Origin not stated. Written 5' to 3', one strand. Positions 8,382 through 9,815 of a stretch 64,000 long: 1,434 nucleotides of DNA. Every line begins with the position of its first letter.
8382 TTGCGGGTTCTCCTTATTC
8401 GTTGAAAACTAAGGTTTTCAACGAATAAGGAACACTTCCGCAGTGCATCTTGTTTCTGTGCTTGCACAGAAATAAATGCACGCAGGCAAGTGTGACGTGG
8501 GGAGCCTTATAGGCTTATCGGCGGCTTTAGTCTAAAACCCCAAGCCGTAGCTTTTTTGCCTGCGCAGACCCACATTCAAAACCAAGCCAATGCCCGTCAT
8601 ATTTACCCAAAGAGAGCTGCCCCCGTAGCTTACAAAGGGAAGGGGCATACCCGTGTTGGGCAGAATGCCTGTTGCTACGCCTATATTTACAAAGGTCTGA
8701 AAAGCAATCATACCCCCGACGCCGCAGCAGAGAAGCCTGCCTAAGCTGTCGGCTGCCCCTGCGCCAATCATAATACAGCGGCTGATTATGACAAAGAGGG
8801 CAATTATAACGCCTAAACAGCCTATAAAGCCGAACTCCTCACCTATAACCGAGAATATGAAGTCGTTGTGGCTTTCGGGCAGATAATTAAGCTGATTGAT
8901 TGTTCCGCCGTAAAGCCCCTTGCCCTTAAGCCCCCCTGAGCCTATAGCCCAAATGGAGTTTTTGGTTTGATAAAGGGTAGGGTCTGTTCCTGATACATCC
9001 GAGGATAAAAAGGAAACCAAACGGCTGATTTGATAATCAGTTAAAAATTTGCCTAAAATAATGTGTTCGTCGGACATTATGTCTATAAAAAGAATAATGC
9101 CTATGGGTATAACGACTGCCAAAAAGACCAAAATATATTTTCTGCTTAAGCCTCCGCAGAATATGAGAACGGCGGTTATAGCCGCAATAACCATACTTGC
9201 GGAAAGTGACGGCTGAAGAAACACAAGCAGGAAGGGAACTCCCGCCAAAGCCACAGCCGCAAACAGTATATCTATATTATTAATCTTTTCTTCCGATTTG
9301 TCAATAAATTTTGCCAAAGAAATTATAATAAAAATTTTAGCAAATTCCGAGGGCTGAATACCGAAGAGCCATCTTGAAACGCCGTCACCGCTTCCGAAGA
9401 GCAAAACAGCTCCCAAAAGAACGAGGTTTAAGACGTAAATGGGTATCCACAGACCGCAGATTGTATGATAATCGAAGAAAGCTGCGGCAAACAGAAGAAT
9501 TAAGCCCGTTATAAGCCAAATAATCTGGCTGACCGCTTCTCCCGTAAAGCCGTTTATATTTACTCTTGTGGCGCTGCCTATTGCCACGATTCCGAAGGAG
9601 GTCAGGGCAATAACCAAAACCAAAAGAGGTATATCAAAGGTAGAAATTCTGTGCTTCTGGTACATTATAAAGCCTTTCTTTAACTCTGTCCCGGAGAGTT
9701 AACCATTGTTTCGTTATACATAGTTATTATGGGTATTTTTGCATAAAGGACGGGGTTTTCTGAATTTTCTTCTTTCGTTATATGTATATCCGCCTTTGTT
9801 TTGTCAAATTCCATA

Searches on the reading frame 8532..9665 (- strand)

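Call 65: search_protein_families(library=pfam, proteins=[window:8532-9665:-])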
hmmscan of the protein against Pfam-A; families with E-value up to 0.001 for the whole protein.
window:8532-9665:- (377 aa): 1 family
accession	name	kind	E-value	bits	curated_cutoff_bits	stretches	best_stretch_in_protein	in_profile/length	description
PF01098.24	FTSW_RODA_SPOVE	-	1.8e-78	264.4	26.4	1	15-367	4-352/356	Cell cycle protein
